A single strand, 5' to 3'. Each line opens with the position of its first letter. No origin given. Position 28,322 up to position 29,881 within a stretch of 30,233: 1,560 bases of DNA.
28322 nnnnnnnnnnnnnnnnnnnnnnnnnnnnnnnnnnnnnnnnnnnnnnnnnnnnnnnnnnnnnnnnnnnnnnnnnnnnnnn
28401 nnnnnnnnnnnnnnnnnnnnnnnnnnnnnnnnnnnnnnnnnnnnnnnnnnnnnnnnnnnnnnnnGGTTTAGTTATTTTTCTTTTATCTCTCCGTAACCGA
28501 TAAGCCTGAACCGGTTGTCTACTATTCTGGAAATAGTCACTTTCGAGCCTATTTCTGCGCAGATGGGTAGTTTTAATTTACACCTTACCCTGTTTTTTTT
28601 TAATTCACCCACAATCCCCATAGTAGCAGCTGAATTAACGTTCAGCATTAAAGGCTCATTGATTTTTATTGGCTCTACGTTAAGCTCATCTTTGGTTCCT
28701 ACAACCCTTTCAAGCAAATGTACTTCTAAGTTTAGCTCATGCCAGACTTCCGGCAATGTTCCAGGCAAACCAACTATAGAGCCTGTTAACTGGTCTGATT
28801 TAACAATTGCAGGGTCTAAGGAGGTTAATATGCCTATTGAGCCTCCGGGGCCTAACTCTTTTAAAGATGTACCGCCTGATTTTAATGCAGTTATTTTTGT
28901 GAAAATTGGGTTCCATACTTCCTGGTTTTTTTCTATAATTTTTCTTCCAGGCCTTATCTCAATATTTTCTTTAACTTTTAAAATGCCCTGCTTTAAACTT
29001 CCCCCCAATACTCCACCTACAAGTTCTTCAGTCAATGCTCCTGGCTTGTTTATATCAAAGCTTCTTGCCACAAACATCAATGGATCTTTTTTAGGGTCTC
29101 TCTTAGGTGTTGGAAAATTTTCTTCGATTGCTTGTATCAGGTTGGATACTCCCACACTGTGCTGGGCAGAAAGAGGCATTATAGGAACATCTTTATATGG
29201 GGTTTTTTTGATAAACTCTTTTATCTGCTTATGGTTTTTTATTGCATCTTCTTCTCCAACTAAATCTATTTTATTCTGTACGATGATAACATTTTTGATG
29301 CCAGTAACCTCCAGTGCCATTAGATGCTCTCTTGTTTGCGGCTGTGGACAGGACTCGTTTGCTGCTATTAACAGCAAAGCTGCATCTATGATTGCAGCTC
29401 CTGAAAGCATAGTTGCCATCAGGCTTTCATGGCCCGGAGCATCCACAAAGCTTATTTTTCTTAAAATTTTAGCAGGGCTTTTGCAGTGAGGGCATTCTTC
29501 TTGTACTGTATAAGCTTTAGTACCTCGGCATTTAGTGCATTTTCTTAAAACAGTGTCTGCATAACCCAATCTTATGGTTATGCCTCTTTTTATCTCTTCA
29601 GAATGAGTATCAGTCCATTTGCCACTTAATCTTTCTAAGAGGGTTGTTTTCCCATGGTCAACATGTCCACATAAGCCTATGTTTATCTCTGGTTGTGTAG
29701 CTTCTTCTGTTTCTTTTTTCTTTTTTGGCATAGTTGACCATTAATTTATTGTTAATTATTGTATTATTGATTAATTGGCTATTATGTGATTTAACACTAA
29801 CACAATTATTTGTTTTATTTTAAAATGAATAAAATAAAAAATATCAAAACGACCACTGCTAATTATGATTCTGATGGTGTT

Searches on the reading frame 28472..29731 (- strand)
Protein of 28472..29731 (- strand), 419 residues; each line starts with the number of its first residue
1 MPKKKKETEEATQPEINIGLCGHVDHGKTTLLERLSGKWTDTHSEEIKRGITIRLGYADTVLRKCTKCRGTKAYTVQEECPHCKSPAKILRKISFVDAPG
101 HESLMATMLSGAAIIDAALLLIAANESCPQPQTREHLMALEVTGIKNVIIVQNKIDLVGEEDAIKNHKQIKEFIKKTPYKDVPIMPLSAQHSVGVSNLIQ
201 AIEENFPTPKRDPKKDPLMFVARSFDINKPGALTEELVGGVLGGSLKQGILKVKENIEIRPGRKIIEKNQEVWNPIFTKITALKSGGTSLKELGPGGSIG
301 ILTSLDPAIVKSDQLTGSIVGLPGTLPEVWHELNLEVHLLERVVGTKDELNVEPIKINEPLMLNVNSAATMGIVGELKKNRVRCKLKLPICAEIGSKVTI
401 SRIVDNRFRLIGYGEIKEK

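Call 10: search_protein_families(library=pfam, proteins=[window:28472-29731:-], max_evalue=0.001)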
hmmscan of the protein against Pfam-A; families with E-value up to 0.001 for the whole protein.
window:28472-29731:- (419 aa): 5 families
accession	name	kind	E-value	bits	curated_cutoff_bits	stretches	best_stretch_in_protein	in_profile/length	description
PF00009.33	GTP_EFTU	-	1.1e-33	116.8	26.5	1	16-207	4-187/188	Elongation factor Tu GTP binding domain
PF09173.17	eIF2_C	-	1.5e-30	105.6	22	1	331-416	1-86/86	Initiation factor eIF2 gamma, C terminal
PF03193.22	RsgA_GTPase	-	1.9e-07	31.5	30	1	112-205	20-107/174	RsgA GTPase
PF03144.31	GTP_EFTU_D2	-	8.1e-05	23.4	30.3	1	239-306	1-61/73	Elongation factor Tu domain 2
PF01926.29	MMR_HSR1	-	0.00085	19.9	21.9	0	18-154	2-113/113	50S ribosome-binding GTPase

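Call 73: find_encoding_contigs(protein=window:28472-29731:-, flank=10000, max_places=2)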
Protein window:28472-29731:- (419 aa): 8 contigs read that carry it; 2 places shown.
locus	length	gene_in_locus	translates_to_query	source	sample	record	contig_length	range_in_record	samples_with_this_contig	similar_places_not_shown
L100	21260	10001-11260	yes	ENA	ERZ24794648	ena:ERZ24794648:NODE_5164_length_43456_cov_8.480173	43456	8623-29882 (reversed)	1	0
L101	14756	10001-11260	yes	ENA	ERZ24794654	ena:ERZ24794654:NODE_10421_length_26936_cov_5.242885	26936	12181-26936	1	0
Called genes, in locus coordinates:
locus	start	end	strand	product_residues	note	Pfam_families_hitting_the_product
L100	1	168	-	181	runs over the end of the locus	PF01169:GDT1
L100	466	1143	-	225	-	PF01739:CheR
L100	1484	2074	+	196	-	PF18955:DUF5698, PF10035:DUF2179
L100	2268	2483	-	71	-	PF00125:Histone, PF00808:CBFD_NFYB_HMF, PF15630:CENP-S (weak)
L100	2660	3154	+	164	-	PF06271:RDD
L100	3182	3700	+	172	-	PF21349:RUBY_RBDX, PF13668:Ferritin_2 (faint), PF02915:Rubrerythrin (weak)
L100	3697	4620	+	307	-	PF25145:NfeD1b_N, PF01343:Peptidase_S49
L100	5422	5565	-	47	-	-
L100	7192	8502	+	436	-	-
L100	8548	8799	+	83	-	-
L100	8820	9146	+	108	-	PF03692:CxxCxxCC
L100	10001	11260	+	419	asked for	PF00009:GTP_EFTU, PF03193:RsgA_GTPase (faint), PF09173:eIF2_C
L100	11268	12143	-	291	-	-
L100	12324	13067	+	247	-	-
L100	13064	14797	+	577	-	PF13620:CarboxypepD_reg, PF13715:CarbopepD_reg_2 (weak)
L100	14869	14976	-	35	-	-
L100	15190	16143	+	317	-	PF04014:MazE_antitoxin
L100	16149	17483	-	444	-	-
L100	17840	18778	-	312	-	PF09924:LPG_synthase_C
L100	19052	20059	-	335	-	PF08443:RimK (faint), PF02655:ATP-grasp_3, PF07478:Dala_Dala_lig_C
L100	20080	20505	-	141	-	PF02675:AdoMet_dc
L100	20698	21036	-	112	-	PF13248:Zn_ribbon_3 (weak)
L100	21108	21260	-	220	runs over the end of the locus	PF02163:Peptidase_M50 (faint)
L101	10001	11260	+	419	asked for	PF00009:GTP_EFTU, PF03193:RsgA_GTPase (faint), PF09173:eIF2_C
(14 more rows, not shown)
